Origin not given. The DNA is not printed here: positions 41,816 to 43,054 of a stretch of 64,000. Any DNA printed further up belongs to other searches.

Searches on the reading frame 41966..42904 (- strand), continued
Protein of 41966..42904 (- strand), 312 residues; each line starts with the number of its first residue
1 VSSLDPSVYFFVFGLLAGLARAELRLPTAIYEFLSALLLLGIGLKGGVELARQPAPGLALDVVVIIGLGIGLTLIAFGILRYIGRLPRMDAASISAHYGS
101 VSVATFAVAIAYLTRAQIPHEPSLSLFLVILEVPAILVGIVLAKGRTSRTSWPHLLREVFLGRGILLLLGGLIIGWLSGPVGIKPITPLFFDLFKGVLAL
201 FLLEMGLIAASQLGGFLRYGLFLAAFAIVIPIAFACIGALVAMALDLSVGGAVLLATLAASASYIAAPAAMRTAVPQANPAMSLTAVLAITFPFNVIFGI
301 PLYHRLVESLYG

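Call 51: search_protein_families(library=ncbifam, proteins=[L052:8750-9892:+, L018:8892-10004:+, L047:9025-9993:+, L020:8294-10000:+, L057:4281-5513:+, L053:251-1369:+, L017:4688-5710:+, L112:15-851:+], max_evalue=0.00001)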
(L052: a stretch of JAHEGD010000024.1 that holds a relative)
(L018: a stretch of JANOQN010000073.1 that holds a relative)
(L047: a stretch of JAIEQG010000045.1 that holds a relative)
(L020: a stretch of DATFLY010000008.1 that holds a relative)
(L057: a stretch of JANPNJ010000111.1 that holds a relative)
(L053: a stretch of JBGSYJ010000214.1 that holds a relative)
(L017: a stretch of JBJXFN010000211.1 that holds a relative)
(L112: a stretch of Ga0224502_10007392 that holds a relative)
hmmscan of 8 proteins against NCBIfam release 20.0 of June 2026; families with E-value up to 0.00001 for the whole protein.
L052:8750-9892:+ (380 aa): 9 families
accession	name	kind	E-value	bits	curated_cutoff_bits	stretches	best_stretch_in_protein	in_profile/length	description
NF004679.0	PRK06019.1-5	equivalog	2.9e-118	394.9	326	1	1-359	2-369/376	5-(carboxyamino)imidazole ribonucleotide synthase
NF004676.0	PRK06019.1-2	equivalog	1.7e-107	359.6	387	1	3-343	12-358/363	5-(carboxyamino)imidazole ribonucleotide synthase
TIGR01161.1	purK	equivalog_domain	3e-101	339.3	318.4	1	3-349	1-360/362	5-(carboxyamino)imidazole ribonucleotide synthase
NF004677.0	PRK06019.1-3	equivalog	8.8e-90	301.3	441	1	4-359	14-384/389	5-(carboxyamino)imidazole ribonucleotide synthase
NF004675.0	PRK06019.1-1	equivalog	5.1e-89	298.7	375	1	3-352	11-367/375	5-(carboxyamino)imidazole ribonucleotide synthase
NF004678.0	PRK06019.1-4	equivalog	2.4e-81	273.3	444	1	2-361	2-341/355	5-(carboxyamino)imidazole ribonucleotide synthase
NF004680.0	PRK06019.1-6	equivalog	2.6e-70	237.2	327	1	3-349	19-383/405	5-(carboxyamino)imidazole ribonucleotide synthase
NF006766.0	PRK09288.1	equivalog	5.3e-28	97.9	339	1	3-353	14-383/396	formate-dependent phosphoribosylglycinamide formyltransferase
TIGR01142.1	purT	equivalog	1.4e-22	80.2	502.15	1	5-353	3-370/380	phosphoribosylglycinamide formyltransferase 2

L018:8892-10004:+ (370 aa): 8 families
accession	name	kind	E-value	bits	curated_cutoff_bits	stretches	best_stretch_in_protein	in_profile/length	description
TIGR00856.1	pyrC_dimer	equivalog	3.7e-142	473.3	292.95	1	15-355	1-341/341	dihydroorotase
TIGR00857.1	pyrC_multi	subfamily_domain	4.5e-10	39.1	279.05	1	45-288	71-323/412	dihydroorotase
NF006842.0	PRK09357.2-3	equivalog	6.6e-09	34.9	695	1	180-273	240-335/440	dihydroorotase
NF006837.0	PRK09357.1-2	equivalog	8.5e-08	31.2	575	1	186-316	232-366/428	dihydroorotase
NF006844.0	PRK09357.2-5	equivalog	1.3e-07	31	701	1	181-274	227-320/422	dihydroorotase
NF002668.0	PRK02382.1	equivalog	1.4e-07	30.6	452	1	181-272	222-313/436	dihydroorotase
NF003271.0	PRK04250.1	equivalog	2.2e-07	29.9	405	1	181-282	203-300/407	dihydroorotase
NF006836.0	PRK09357.1-1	equivalog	3.9e-07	29.2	538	1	173-291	219-339/432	dihydroorotase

L047:9025-9993:+ (322 aa): 2 families
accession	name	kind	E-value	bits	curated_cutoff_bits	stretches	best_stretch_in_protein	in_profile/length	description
TIGR00057.1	TIGR00057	equivalog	4.4e-60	202.4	123.2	1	6-201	8-201/202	L-threonylcarbamoyladenylate synthase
NF007919.1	PRK10634.1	equivalog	5.8e-27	94.3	175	1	14-180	3-170/176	L-threonylcarbamoyladenylate synthase type 1 TsaC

L020:8294-10000:+ (568 aa): 71 families (the best 25 are shown)
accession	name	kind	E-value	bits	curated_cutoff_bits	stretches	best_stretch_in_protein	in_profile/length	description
NF009310.0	PRK12668.1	equivalog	5e-195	649.7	564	1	4-567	5-582/584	Na(+)/H(+) antiporter subunit D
NF009307.0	PRK12664.1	equivalog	3.7e-79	267.1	417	1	84-517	54-480/527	putative monovalent cation/H+ antiporter subunit D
NF006419.0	PRK08668.1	equivalog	1.5e-56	192.4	617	1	34-439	36-474/613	NADH dehydrogenase subunit M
NF004920.0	PRK06277.1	equivalog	1e-44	153.2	578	1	67-436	72-465/478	energy conserving hydrogenase EhbF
NF009308.0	PRK12665.1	equivalog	1.2e-38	133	585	1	103-386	125-424/531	Na+/H+ antiporter subunit D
NF009306.0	PRK12663.1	equivalog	3.9e-37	128.2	542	1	13-437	35-472/498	Na+/H+ antiporter subunit D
NF009290.0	PRK12650.1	equivalog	4.2e-37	127.6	980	1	89-473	110-509/966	DUF4040 family protein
NF006241.0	PRK08377.1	equivalog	5.4e-37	127.9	645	1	11-437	34-468/494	NADH dehydrogenase subunit N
NF009288.0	PRK12648.1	equivalog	2.3e-35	122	1104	1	99-436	113-475/954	monovalent cation/H+ antiporter subunit A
NF006240.0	PRK08376.1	subfamily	3.7e-35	121.8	662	1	99-439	127-499/521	putative monovalent cation/H+ antiporter subunit D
NF005139.0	PRK06588.1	equivalog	2.2e-34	119.1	485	1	67-308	23-266/508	putative monovalent cation/H+ antiporter subunit D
NF005086.0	PRK06521.1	equivalog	2.4e-34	118.8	667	1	101-437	121-497/669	hydrogenase 4 subunit B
NF005141.0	PRK06590.1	equivalog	4.4e-34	118.4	556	1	107-431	126-467/615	NADH-quinone oxidoreductase subunit L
TIGR01972.1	NDH_I_M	subfamily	2.5e-33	115.5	263.8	1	96-438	110-474/486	NADH-quinone oxidoreductase subunit M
NF006418.0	PRK08667.1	equivalog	8.4e-33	113.8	794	1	105-468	123-518/644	hydrogenase membrane subunit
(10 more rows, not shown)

L057:4281-5513:+ (410 aa): 0 families

L053:251-1369:+ (372 aa): 0 families

L017:4688-5710:+ (340 aa): 2 families
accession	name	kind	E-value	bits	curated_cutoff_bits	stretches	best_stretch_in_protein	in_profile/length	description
TIGR03718.1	R_switched_Alx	subfamily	9.1e-113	376.7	246.4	1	30-336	3-302/303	TerC/Alx family metal homeostasis membrane protein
TIGR03716.1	R_switched_YkoY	subfamily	9.9e-17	61.3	138.5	1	107-316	7-188/220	integral membrane protein, YkoY family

L112:15-851:+ (278 aa): 0 families

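Call 61: search_protein_families(library=pfam, alignment_id=A3, max_evalue=0.00001)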
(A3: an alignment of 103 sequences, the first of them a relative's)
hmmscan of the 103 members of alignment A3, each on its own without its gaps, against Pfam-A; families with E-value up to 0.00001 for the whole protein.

A. member 1, L001:7226-7759:- (177 aa): 2 families
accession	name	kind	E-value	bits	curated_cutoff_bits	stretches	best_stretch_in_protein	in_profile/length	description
PF02357.24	NusG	-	2.3e-31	108.6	22.2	1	4-108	2-93/93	Transcription termination factor nusG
PF00467.35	KOW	-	4.6e-07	29.8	22.3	1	126-156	1-31/32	KOW motif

B. families by the number of members that match (of 103 scanned): 103 families (the first 25 are shown)
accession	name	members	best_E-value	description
PF00126.33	HTH_1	13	3e-20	Bacterial regulatory helix-turn-helix protein, lysR family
PF03466.25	LysR_substrate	13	2.1e-19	LysR substrate binding domain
PF08241.18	Methyltransf_11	4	3e-20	Methyltransferase domain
PF13649.12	Methyltransf_25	4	7.6e-18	Methyltransferase domain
PF01266.30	DAO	3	5e-72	FAD dependent oxidoreductase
PF03741.22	TerC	3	3.6e-54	Integral membrane protein TerC family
PF02222.28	ATP-grasp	3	8.4e-51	ATP-grasp domain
PF00520.37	Ion_trans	3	2.9e-42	Ion transport protein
PF22660.2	RS_preATP-grasp-like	3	1.9e-31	Ribonucleotide synthetase preATP-grasp domain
PF17769.7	PurK_C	3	6.5e-18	Phosphoribosylaminoimidazole carboxylase C-terminal domain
PF07942.18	CARME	3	1.9e-13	Carnosine N-methyltransferase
PF00070.33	Pyr_redox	3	3.9e-09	Pyridine nucleotide-disulphide oxidoreductase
PF07992.20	Pyr_redox_2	3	1.2e-08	Pyridine nucleotide-disulphide oxidoreductase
PF13450.12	NAD_binding_8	3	3e-06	NAD(P)-binding Rossmann-like domain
PF01924.21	HypD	2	1e-155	Hydrogenase formation hypA family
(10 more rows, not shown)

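Call 63: search_protein_families(library=pfam, alignment_id=A4, max_evalue=0.00001)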
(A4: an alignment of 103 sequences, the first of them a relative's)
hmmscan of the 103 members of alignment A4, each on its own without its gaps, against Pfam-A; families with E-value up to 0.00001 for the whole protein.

A. member 1, L001:14231-15901:- (556 aa): 3 families
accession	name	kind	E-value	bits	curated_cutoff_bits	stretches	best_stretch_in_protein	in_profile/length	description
PF17392.7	Urocanase_C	-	4.6e-92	307.3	23.6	1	350-544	1-195/196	Urocanase C-terminal domain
PF01175.24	Urocanase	-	1.9e-87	292.7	23.2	1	139-347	1-209/209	Urocanase Rossmann-like domain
PF17391.7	Urocanase_N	-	2.9e-59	198.9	23.2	1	10-136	1-127/127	Urocanase N-terminal domain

B. families by the number of members that match (of 103 scanned): 145 families (the first 25 are shown)
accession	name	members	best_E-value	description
PF00561.26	Abhydrolase_1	3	1.7e-27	alpha/beta hydrolase fold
PF12697.13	Abhydrolase_6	3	3e-24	Alpha/beta hydrolase family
PF12146.15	Hydrolase_4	3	4.9e-10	Serine aminopeptidase, S33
PF01144.29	CoA_trans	2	7e-128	Coenzyme A transferase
PF05681.19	Fumerase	2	9.1e-98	Fumarate hydratase (Fumerase)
PF05683.17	Fumerase_C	2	7.4e-87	Fumarase C-terminus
PF09822.16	ABC_transp_aux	2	2.6e-61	ABC-type uncharacterized transport system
PF00689.26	Cation_ATPase_C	2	2.8e-59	Cation transporting ATPase, C-terminus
PF00122.25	E1-E2_ATPase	2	1.3e-54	E1-E2 ATPase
PF13374.12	TPR_10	2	7.2e-31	Tetratricopeptide repeat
PF01925.25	TauE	2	1.2e-30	Sulfite exporter TauE/SafE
PF02321.23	OEP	2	4.4e-26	Outer membrane efflux protein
PF00072.30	Response_reg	2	1.1e-23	Response regulator receiver domain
PF23357.1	DUF7088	2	5.7e-23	Domain of unknown function (DUF7088)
PF00690.31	Cation_ATPase_N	2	8.5e-20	Cation transporter/ATPase, N-terminus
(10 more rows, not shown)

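Call 66: search_protein_families(library=ncbifam, proteins=[L078:3364-4017:+, L078:4014-5237:+, L078:6490-7494:+, L066:11347-11841:+, L044:979-1464:+, L044:1461-2585:+, L051:11417-12574:+, L071:7786-8901:+, L085:2670-3557:+], max_evalue=1e-8)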
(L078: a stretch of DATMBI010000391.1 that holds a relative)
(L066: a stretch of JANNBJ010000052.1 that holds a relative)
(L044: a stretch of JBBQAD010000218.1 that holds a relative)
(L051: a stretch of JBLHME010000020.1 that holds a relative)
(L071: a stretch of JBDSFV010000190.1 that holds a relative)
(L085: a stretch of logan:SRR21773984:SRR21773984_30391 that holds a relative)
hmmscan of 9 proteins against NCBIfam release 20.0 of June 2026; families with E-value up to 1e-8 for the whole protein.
L078:3364-4017:+ (217 aa): 1 family
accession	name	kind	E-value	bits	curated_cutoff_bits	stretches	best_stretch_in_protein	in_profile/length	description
TIGR01162.1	purE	equivalog_domain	6.5e-67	223.9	149.6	1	63-215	1-151/156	5-(carboxyamino)imidazole ribonucleotide mutase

L078:4014-5237:+ (407 aa): 9 families
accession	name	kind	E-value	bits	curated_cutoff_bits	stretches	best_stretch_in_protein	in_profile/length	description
NF004677.0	PRK06019.1-3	equivalog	1.2e-135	452.3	441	1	17-393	4-385/389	5-(carboxyamino)imidazole ribonucleotide synthase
NF004676.0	PRK06019.1-2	equivalog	4.8e-130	433.8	387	1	18-378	4-360/363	5-(carboxyamino)imidazole ribonucleotide synthase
TIGR01161.1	purK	equivalog_domain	1.8e-121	405.8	318.4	1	26-381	1-359/362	5-(carboxyamino)imidazole ribonucleotide synthase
NF004679.0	PRK06019.1-5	equivalog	2.5e-120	401.7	326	1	26-393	4-370/376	5-(carboxyamino)imidazole ribonucleotide synthase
NF004675.0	PRK06019.1-1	equivalog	6e-116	387.3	375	1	19-384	4-366/375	5-(carboxyamino)imidazole ribonucleotide synthase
NF004680.0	PRK06019.1-6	equivalog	4.9e-87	292.3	327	1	25-394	18-397/405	5-(carboxyamino)imidazole ribonucleotide synthase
NF004678.0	PRK06019.1-4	equivalog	4e-61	206.8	444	1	27-390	4-337/355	5-(carboxyamino)imidazole ribonucleotide synthase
NF006766.0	PRK09288.1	equivalog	2.5e-52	178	339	1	27-393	15-391/396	formate-dependent phosphoribosylglycinamide formyltransferase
TIGR01142.1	purT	equivalog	1.1e-44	152.9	502.15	1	29-392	4-377/380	phosphoribosylglycinamide formyltransferase 2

L078:6490-7494:+ (334 aa): 2 families
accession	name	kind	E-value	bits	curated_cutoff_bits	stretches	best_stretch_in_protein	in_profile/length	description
TIGR00057.1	TIGR00057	equivalog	6.3e-62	208.4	123.2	1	5-198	7-198/202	L-threonylcarbamoyladenylate synthase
NF007919.1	PRK10634.1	equivalog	1.7e-27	96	175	1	13-177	2-167/176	L-threonylcarbamoyladenylate synthase type 1 TsaC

L066:11347-11841:+ (164 aa): 1 family
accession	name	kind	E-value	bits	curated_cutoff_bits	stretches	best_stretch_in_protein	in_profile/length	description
TIGR01162.1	purE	equivalog_domain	2.2e-64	215.7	149.6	1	5-158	1-152/156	5-(carboxyamino)imidazole ribonucleotide mutase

L044:979-1464:+ (161 aa): 1 family
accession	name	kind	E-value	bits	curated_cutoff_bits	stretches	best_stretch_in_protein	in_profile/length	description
TIGR01162.1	purE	equivalog_domain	5.7e-63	211.1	149.6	1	2-156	1-153/156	5-(carboxyamino)imidazole ribonucleotide mutase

L044:1461-2585:+ (374 aa): 9 families
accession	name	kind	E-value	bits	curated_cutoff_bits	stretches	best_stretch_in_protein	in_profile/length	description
NF004679.0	PRK06019.1-5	equivalog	7e-121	403.6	326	1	1-348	2-358/376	5-(carboxyamino)imidazole ribonucleotide synthase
NF004676.0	PRK06019.1-2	equivalog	2.3e-111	372.3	387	1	2-341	11-356/363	5-(carboxyamino)imidazole ribonucleotide synthase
TIGR01161.1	purK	equivalog_domain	1.2e-108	363.6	318.4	1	3-347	1-358/362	5-(carboxyamino)imidazole ribonucleotide synthase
NF004677.0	PRK06019.1-3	equivalog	3e-98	329.2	441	1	3-348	13-373/389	5-(carboxyamino)imidazole ribonucleotide synthase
NF004675.0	PRK06019.1-1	equivalog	2.9e-93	312.7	375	1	2-347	10-362/375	5-(carboxyamino)imidazole ribonucleotide synthase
NF004678.0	PRK06019.1-4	equivalog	3.3e-81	272.8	444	1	1-344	1-324/355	5-(carboxyamino)imidazole ribonucleotide synthase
NF004680.0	PRK06019.1-6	equivalog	9.8e-70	235.3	327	1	3-343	19-377/405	5-(carboxyamino)imidazole ribonucleotide synthase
NF006766.0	PRK09288.1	equivalog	1.2e-33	116.4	339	1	61-347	75-378/396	formate-dependent phosphoribosylglycinamide formyltransferase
TIGR01142.1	purT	equivalog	5.1e-30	104.6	502.15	1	63-342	64-360/380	phosphoribosylglycinamide formyltransferase 2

L051:11417-12574:+ (385 aa): 9 families
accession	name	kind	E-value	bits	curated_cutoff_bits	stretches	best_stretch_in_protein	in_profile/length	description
NF004679.0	PRK06019.1-5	equivalog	9.2e-91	304.4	326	1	23-378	5-361/376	5-(carboxyamino)imidazole ribonucleotide synthase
TIGR01161.1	purK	equivalog_domain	2.9e-85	286.7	318.4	1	23-374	2-358/362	5-(carboxyamino)imidazole ribonucleotide synthase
NF004676.0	PRK06019.1-2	equivalog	4.4e-75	253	387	1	21-367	11-355/363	5-(carboxyamino)imidazole ribonucleotide synthase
NF004675.0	PRK06019.1-1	equivalog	7.2e-71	238.9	375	1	22-379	11-367/375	5-(carboxyamino)imidazole ribonucleotide synthase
NF004677.0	PRK06019.1-3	equivalog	4.5e-68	229.9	441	1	22-375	13-373/389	5-(carboxyamino)imidazole ribonucleotide synthase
NF004680.0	PRK06019.1-6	equivalog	3.2e-64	217.1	327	1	9-372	6-379/405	5-(carboxyamino)imidazole ribonucleotide synthase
NF004678.0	PRK06019.1-4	equivalog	1.6e-43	148.9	444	1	25-378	6-331/355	5-(carboxyamino)imidazole ribonucleotide synthase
NF006766.0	PRK09288.1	equivalog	2e-29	102.6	339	1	182-374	186-378/396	formate-dependent phosphoribosylglycinamide formyltransferase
TIGR01142.1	purT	equivalog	1.4e-23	83.4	502.15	1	183-370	174-361/380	phosphoribosylglycinamide formyltransferase 2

L071:7786-8901:+ (371 aa): 2 families
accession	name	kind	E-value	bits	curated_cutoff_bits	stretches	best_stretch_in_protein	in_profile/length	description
TIGR00057.1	TIGR00057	equivalog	6.1e-62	208.4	123.2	1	38-231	7-198/202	L-threonylcarbamoyladenylate synthase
NF007919.1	PRK10634.1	equivalog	3.8e-27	94.9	175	1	47-200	3-157/176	L-threonylcarbamoyladenylate synthase type 1 TsaC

L085:2670-3557:+ (295 aa): 0 families

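Call 75: predict_structure(alignment_id=A5)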
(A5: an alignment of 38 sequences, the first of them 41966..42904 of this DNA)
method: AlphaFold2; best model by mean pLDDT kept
length: 312 residues; sequences in the alignment: 38
mean_pLDDT: 84.5   pTM: 0.84
mean pLDDT of the five models: 84.5, 83.6, 81.8, 80.7, 75.2
residues with pLDDT >= 90: 108; 70-90: 170; 50-70: 33; < 50: 1
segments of 3 or more residues with pLDDT < 50: none
pLDDT, mean of each block of 10 residues (from residue 1): 68 83 77 85 87 70 92 96 92 92 87 91 85 89 70 67 78 90 85 80 78 68 92 97 94 96 82 81 81 90 95 86
secondary structure, 60 per line:
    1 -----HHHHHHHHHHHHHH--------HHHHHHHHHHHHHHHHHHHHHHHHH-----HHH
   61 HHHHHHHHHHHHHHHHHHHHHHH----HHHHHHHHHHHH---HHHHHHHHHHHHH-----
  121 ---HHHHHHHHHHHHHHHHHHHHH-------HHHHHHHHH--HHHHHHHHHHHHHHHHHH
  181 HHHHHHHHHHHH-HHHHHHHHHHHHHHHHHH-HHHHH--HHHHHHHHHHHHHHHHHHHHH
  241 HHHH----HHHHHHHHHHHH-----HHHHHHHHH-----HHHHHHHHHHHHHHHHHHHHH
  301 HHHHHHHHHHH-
elements in order: H6-19 H28-52 H58-83 H88-99 H103-115 H124-144 H152-160 H163-192 H194-211 H213-217 H220-244 H249-260 H266-274 H280-311
